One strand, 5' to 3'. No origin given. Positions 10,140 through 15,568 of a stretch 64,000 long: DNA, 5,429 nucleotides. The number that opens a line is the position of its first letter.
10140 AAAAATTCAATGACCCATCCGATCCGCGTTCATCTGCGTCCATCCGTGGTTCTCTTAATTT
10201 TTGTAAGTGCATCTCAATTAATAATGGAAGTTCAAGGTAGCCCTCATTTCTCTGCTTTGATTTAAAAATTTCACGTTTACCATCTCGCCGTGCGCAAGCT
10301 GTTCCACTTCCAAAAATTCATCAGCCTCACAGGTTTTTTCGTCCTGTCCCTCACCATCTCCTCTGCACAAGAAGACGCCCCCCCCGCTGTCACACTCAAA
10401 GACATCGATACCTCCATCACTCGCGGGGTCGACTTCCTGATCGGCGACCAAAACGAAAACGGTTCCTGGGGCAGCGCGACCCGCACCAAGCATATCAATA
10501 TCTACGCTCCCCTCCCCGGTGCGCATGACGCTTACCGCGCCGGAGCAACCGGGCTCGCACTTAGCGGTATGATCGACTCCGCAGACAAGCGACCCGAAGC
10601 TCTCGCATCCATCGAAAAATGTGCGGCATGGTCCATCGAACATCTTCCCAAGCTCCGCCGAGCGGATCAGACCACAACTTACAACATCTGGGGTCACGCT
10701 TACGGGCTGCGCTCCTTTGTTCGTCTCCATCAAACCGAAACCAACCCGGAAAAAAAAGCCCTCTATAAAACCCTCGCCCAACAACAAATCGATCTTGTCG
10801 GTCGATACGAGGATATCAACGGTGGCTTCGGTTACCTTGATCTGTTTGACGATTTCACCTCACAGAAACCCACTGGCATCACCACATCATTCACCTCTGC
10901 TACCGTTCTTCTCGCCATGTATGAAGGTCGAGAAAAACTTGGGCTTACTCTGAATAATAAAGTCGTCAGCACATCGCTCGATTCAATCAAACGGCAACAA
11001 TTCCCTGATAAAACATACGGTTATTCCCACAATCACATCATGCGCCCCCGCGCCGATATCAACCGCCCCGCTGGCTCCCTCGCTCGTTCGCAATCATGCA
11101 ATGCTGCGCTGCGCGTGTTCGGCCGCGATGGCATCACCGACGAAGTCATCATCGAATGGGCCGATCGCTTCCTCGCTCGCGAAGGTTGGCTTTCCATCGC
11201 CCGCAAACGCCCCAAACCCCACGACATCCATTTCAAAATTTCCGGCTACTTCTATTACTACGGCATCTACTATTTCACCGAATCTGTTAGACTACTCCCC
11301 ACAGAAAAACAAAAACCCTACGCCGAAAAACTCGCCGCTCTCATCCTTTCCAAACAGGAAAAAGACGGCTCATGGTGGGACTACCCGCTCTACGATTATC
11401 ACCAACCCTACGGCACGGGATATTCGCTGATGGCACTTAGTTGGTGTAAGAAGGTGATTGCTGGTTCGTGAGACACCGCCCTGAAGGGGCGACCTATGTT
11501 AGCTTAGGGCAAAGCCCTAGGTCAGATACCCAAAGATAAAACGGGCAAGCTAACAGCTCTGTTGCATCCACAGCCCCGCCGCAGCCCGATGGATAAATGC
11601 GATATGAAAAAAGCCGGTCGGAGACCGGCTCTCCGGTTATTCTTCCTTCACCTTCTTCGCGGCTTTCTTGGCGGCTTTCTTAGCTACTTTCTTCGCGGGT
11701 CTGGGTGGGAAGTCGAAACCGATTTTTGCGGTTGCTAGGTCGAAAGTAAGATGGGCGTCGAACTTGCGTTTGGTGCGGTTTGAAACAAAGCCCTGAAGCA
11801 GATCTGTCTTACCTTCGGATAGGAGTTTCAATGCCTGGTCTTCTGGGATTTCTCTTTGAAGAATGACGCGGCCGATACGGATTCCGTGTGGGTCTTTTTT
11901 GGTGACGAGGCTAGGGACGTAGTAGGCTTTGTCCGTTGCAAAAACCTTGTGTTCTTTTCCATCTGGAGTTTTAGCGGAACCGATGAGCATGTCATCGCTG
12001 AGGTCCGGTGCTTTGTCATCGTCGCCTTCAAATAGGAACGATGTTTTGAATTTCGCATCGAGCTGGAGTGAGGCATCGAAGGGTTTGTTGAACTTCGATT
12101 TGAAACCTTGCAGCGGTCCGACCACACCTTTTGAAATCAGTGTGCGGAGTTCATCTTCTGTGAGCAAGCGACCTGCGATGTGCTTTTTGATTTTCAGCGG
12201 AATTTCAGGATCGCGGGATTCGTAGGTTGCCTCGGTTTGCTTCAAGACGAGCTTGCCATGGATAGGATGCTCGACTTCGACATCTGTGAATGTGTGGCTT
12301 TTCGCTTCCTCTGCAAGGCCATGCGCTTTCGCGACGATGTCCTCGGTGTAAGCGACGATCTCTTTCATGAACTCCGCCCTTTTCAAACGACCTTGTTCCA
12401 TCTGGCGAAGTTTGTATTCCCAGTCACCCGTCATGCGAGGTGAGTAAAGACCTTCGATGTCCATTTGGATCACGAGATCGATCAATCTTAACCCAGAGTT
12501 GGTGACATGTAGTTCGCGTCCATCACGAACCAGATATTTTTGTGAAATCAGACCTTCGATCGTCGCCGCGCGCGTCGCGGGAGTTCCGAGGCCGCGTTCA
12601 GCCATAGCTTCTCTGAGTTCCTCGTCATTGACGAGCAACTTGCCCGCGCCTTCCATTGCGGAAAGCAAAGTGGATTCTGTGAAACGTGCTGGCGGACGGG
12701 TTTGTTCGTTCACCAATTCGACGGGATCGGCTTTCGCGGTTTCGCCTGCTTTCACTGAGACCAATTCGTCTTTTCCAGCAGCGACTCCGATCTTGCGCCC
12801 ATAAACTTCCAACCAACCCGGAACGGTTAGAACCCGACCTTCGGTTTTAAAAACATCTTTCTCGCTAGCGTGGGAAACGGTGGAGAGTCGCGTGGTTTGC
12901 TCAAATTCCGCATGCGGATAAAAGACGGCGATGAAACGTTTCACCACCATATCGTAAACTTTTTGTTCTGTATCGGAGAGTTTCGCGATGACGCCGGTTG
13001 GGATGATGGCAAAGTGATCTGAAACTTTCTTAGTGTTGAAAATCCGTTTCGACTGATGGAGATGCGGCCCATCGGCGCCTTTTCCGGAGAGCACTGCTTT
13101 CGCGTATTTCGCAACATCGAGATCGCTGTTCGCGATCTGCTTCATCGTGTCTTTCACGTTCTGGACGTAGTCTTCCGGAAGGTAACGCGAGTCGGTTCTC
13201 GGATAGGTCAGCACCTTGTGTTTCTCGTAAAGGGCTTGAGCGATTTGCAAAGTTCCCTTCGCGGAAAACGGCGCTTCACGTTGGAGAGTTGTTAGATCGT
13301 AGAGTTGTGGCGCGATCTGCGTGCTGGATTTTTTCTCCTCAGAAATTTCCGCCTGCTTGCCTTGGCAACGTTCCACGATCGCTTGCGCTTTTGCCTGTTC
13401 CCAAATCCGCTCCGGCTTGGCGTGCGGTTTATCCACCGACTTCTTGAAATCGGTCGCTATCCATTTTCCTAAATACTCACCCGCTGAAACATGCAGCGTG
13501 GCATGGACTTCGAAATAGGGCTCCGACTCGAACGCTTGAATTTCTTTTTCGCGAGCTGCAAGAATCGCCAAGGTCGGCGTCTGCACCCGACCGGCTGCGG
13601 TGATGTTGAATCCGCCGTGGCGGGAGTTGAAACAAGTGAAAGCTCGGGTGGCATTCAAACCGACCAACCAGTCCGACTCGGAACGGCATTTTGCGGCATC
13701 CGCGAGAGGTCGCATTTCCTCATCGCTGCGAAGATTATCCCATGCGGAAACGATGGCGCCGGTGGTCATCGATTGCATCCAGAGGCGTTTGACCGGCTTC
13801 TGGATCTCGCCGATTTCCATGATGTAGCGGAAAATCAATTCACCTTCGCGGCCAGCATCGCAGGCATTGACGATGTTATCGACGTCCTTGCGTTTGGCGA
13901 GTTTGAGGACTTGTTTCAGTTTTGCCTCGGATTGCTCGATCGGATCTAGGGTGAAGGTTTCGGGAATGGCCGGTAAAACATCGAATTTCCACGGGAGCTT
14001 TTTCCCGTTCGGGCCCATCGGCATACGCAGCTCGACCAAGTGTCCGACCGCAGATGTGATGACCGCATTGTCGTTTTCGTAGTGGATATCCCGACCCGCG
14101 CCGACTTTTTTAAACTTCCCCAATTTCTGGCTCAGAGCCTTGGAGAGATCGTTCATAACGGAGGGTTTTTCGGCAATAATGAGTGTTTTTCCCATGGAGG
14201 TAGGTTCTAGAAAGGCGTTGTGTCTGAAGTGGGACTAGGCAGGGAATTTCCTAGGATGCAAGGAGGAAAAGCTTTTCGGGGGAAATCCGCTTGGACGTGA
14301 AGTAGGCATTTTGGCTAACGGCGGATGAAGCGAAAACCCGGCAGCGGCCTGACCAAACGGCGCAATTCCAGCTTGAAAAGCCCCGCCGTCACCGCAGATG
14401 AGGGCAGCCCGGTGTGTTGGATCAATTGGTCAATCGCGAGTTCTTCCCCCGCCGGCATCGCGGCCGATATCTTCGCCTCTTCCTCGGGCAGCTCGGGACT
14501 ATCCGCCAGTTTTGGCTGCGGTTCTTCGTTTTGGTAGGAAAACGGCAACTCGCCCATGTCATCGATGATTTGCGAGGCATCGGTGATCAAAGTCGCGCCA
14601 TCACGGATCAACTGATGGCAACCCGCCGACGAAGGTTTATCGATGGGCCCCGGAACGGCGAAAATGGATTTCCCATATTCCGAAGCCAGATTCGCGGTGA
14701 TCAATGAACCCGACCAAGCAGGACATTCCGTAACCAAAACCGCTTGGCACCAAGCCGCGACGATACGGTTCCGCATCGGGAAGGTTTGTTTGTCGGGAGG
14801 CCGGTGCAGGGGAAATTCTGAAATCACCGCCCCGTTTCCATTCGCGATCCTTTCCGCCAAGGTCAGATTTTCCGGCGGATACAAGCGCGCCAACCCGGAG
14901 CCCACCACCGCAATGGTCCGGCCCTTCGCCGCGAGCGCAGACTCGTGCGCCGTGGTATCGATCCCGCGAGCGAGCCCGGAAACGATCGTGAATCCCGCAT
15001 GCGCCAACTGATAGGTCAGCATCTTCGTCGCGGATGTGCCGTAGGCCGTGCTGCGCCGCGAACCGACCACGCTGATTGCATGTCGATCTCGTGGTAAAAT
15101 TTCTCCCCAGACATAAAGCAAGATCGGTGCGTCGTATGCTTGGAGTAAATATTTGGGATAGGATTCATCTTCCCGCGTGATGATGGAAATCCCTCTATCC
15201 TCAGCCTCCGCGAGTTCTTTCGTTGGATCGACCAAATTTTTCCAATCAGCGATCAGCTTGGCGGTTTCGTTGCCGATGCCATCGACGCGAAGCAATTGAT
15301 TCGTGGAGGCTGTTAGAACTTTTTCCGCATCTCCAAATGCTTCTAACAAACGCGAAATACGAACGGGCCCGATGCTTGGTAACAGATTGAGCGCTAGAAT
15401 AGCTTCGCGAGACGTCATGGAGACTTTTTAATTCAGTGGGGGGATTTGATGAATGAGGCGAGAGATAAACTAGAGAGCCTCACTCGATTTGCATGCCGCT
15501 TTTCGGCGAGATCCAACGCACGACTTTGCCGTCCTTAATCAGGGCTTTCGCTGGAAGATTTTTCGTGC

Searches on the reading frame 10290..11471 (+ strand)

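Call 33: search_protein_families(library=pfam, proteins=[window:10290-11471:+], max_evalue=0.00001)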
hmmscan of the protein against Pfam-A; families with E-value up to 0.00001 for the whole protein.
window:10290-11471:+ (393 aa): 1 family
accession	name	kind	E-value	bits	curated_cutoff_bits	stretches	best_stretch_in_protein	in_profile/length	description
PF13243.12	SQHop_cyclase_C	-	3.4e-07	30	26.1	0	37-210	87-257/319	Squalene-hopene cyclase C-terminal domain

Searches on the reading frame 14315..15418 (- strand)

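Call 34: search_protein_families(library=pfam, proteins=[window:14315-15418:-], max_evalue=0.00001)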
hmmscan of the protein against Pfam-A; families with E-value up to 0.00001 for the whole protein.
window:14315-15418:- (367 aa): 4 families
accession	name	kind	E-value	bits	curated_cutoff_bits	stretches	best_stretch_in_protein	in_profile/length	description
PF02481.21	DNA_processg_A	-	1.4e-74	250.2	29.6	1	73-279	3-211/212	DNA recombination-mediator protein A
PF17782.7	DprA_WH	-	1.5e-09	38.2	22.9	1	302-361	2-60/61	DprA winged helix domain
PF14520.12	HHH_5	-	5e-07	30.5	27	1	13-56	7-51/57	Helix-hairpin-helix domain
PF12826.13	HHH_2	-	9.2e-06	26.2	27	0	14-59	9-54/64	Helix-hairpin-helix motif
